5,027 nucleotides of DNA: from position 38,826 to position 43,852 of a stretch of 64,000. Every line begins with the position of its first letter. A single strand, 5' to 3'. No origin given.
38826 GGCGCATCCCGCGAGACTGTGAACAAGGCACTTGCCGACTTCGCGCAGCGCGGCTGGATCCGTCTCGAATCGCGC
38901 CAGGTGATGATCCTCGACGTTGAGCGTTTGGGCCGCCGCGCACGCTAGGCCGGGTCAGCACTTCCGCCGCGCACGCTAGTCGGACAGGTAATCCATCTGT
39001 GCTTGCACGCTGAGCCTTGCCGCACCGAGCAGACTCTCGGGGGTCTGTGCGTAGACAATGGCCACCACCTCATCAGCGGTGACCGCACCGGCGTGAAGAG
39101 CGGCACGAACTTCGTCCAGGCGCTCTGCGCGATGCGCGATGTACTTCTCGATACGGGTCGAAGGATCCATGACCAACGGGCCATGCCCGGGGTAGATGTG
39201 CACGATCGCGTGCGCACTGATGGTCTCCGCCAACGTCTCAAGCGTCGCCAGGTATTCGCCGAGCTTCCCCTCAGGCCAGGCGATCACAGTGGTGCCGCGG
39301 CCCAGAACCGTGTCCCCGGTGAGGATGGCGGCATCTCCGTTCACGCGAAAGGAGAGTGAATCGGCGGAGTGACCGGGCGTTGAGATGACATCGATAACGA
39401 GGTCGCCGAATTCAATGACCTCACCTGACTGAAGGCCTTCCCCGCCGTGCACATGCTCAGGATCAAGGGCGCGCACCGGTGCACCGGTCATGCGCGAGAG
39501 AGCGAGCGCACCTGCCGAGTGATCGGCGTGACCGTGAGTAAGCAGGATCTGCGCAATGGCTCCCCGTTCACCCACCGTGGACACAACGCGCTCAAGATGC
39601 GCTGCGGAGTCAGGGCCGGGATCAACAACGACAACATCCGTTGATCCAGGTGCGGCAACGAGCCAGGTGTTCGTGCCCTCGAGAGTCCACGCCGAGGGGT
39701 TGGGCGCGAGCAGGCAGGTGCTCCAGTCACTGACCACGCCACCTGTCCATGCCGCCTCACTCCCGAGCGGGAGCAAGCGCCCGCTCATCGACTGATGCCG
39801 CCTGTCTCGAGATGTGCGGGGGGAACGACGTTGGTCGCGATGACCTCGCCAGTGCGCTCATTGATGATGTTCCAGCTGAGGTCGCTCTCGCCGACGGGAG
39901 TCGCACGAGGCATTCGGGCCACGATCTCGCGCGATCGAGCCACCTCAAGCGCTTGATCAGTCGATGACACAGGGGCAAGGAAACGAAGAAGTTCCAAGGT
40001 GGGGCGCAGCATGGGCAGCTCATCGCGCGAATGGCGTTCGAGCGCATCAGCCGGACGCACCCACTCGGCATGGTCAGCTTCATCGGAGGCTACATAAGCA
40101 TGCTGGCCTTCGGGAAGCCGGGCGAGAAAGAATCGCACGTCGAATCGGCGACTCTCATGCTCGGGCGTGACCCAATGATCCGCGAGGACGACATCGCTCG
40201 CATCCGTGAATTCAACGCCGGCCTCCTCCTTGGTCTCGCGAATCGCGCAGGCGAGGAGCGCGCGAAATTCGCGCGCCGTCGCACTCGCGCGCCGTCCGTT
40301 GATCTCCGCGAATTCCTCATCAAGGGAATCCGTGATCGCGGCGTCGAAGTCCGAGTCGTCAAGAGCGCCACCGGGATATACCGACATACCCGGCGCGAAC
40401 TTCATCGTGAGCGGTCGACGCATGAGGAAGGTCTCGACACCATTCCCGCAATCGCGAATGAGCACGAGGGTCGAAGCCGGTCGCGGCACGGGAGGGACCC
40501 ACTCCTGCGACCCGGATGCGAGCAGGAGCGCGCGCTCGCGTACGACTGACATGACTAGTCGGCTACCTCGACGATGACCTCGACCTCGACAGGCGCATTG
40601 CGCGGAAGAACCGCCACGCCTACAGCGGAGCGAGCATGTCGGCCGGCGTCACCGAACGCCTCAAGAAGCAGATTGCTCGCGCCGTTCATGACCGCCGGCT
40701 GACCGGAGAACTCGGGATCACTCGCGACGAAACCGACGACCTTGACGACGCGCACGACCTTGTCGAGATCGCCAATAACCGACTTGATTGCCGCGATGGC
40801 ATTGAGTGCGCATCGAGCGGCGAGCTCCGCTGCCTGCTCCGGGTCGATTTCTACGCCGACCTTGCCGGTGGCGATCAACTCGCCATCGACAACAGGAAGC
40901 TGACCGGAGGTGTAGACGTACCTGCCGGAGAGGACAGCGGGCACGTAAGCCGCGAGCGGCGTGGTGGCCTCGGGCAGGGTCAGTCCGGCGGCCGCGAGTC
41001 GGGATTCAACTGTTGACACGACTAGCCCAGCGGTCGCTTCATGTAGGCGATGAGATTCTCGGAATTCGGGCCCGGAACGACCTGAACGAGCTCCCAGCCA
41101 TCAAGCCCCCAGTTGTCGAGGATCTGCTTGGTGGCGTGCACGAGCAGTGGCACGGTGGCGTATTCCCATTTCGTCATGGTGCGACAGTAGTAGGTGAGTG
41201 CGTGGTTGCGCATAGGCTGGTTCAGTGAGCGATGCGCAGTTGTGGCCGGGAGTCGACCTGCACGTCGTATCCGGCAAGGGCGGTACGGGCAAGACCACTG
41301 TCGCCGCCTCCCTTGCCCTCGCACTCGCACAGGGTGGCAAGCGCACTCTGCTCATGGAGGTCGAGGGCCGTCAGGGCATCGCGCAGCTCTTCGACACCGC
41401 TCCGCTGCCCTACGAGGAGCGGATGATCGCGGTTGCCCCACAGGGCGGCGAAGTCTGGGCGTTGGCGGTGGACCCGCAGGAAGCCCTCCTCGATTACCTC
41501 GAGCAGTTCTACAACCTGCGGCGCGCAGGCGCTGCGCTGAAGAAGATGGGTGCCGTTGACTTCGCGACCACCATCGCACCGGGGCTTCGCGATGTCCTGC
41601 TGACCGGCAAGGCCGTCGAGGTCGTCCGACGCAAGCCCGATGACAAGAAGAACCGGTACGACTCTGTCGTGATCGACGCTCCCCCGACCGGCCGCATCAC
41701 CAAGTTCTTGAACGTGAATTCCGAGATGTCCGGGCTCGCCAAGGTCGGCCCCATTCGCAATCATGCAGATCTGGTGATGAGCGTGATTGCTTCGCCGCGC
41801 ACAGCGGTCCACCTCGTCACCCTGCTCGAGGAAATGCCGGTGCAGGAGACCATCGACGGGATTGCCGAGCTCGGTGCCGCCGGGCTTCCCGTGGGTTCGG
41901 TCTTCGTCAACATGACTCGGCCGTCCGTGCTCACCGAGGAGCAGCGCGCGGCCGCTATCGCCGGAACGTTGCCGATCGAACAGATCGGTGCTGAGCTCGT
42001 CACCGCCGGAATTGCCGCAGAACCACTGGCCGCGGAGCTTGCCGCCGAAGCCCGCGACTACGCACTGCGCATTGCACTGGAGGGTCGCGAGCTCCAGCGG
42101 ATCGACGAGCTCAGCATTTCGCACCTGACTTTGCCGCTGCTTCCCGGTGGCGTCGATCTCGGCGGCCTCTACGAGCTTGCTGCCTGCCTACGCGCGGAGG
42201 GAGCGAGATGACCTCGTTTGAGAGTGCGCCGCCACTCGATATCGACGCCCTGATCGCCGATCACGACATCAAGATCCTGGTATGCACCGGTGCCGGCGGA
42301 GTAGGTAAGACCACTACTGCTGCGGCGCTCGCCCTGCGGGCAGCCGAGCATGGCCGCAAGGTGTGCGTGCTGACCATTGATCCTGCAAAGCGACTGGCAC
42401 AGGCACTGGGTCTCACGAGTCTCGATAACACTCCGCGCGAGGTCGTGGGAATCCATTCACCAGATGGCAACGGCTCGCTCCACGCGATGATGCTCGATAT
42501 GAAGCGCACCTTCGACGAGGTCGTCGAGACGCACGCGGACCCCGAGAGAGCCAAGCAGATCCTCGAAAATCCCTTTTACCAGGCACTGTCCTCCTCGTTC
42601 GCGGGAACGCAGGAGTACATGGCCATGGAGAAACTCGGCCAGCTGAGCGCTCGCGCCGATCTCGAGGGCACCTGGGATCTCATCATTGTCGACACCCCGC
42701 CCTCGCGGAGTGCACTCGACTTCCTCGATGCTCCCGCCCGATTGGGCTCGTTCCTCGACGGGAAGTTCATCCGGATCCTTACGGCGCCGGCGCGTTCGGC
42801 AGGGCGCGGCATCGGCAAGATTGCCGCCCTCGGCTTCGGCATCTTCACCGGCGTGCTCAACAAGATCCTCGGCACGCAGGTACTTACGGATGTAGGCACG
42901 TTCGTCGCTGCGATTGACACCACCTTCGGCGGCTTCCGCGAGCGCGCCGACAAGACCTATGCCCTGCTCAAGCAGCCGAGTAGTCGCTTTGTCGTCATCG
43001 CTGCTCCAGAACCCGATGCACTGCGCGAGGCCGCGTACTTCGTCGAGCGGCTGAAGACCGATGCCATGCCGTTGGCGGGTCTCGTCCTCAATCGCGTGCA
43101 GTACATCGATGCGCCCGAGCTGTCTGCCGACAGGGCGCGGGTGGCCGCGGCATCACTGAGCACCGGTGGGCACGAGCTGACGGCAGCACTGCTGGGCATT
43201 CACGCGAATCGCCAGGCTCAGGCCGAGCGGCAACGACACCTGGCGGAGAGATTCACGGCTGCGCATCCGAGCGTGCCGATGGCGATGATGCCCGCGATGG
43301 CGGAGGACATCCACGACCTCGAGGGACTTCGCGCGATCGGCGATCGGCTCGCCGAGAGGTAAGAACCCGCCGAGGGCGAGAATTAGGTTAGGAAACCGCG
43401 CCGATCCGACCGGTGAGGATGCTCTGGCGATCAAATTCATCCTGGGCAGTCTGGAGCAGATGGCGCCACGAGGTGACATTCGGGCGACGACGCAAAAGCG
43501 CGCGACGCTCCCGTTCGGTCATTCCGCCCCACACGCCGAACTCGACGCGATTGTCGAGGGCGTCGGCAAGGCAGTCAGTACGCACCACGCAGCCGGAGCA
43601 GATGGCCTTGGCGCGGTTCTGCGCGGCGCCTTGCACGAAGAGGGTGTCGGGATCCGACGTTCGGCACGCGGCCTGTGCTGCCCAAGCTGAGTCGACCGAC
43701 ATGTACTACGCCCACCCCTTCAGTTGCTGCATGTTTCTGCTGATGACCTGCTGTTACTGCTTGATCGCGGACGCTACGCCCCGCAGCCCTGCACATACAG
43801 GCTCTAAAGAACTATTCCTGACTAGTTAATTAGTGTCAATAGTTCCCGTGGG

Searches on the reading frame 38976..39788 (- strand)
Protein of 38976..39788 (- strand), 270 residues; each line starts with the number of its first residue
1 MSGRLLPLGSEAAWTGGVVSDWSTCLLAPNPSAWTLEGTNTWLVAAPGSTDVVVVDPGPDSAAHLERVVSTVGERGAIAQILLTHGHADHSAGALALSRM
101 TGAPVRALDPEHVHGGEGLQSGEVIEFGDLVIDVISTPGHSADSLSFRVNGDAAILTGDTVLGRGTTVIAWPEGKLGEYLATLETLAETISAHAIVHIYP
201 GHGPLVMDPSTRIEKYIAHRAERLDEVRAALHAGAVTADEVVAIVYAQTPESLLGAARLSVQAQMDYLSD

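Call 34: search_protein_families(library=pfam, proteins=[window:38976-39788:-], max_evalue=0.0001)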
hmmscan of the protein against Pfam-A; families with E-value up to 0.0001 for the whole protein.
window:38976-39788:- (270 aa): 3 families
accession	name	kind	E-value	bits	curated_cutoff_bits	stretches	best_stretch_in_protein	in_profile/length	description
PF00753.33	Lactamase_B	-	1.8e-15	57.9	22.7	1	35-186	2-184/196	Metallo-beta-lactamase superfamily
PF12706.13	Lactamase_B_2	-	5.4e-07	29.8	27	1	53-108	3-61/200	Beta-lactamase superfamily domain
PF17778.7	BLACT_WH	-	2.1e-06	28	22.8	1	237-268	1-32/46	Beta-lactamase associated winged helix domain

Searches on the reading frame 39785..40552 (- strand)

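Call 34: search_protein_families(library=pfam, proteins=[window:39785-40552:-], max_evalue=0.0001)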
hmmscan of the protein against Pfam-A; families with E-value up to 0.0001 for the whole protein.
window:39785-40552:- (255 aa): 1 family
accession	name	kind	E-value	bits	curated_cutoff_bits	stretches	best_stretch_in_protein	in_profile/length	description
PF00293.34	NUDIX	-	5.8e-09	36.5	21.1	1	99-178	44-127/134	NUDIX domain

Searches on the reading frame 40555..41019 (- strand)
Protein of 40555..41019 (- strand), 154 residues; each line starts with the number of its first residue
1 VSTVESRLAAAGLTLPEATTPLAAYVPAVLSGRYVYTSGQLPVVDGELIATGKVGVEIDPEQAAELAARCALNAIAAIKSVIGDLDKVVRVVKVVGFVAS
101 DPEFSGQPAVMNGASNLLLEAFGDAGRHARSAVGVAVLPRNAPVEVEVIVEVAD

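Call 34: search_protein_families(library=pfam, proteins=[window:40555-41019:-], max_evalue=0.0001)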
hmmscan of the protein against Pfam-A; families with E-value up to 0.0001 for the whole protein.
window:40555-41019:- (154 aa): 2 families
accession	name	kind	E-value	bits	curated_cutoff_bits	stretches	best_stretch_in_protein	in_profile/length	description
PF14588.11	YjgF_endoribonc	-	3.6e-25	88.9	35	1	5-149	1-145/148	YjgF/chorismate_mutase-like, putative endoribonuclease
PF01042.26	Ribonuc_L-PSP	-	2.6e-19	69.8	27.3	1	18-151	4-120/121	Endoribonuclease L-PSP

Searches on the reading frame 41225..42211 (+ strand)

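Call 34: search_protein_families(library=pfam, proteins=[window:41225-42211:+], max_evalue=0.0001)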
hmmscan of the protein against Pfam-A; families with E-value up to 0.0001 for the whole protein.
window:41225-42211:+ (328 aa): 5 families
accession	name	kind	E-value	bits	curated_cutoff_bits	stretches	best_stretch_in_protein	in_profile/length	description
PF02374.21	ArsA_ATPase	-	3.7e-22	79.4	24.3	1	14-179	5-160/305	Anion-transporting ATPase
PF13614.12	AAA_31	-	5.2e-09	36.7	27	1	14-156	6-129/177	AAA domain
PF01656.29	CbiA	-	8.2e-09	35.9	25.4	1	14-46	3-35/125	CobQ/CobB/MinD/ParA nucleotide binding domain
PF10609.15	ParA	-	3.2e-07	30.5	27.1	1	12-46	6-40/246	NUBPL iron-transfer P-loop NTPase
PF13481.12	AAA_25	-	1e-05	25.7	27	1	6-46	29-68/195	AAA domain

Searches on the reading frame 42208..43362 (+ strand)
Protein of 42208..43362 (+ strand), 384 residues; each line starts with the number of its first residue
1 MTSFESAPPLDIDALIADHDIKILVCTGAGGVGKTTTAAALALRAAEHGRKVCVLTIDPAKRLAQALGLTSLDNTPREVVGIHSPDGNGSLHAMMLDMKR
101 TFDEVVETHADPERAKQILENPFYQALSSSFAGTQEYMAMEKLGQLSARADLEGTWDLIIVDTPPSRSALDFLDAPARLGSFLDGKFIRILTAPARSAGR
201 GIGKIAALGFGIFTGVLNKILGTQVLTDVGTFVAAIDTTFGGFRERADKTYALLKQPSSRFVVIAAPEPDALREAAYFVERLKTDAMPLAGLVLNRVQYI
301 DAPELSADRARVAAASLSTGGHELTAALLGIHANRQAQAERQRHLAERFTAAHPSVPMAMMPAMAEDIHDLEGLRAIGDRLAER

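Call 34: search_protein_families(library=pfam, proteins=[window:42208-43362:+], max_evalue=0.0001)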
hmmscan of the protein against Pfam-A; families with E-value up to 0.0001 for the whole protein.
window:42208-43362:+ (384 aa): 5 families
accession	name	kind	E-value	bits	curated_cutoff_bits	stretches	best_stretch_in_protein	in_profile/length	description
PF02374.21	ArsA_ATPase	-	4.8e-22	79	24.3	1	22-296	2-244/305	Anion-transporting ATPase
PF01656.29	CbiA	-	1.7e-10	41.3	25.4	1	23-298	1-84/125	CobQ/CobB/MinD/ParA nucleotide binding domain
PF13614.12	AAA_31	-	3.6e-10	40.5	27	1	23-170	4-132/177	AAA domain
PF10609.15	ParA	-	2e-08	34.4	27.1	1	22-58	5-41/246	NUBPL iron-transfer P-loop NTPase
PF03308.22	MeaB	-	6e-05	22.6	23.1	0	24-61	36-73/273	Methylmalonyl Co-A mutase-associated GTPase MeaB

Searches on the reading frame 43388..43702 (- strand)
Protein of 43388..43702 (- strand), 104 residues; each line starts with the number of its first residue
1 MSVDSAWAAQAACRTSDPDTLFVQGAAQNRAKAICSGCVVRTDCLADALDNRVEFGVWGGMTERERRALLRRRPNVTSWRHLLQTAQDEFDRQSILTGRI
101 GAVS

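Call 34: search_protein_families(library=pfam, proteins=[window:43388-43702:-], max_evalue=0.0001)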
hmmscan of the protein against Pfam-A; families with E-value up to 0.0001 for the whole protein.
window:43388-43702:- (104 aa): 1 family
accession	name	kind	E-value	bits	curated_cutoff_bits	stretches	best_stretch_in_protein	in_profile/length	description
PF02467.21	Whib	-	1.5e-24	86.7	23.6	1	7-69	1-65/65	Transcription factor WhiB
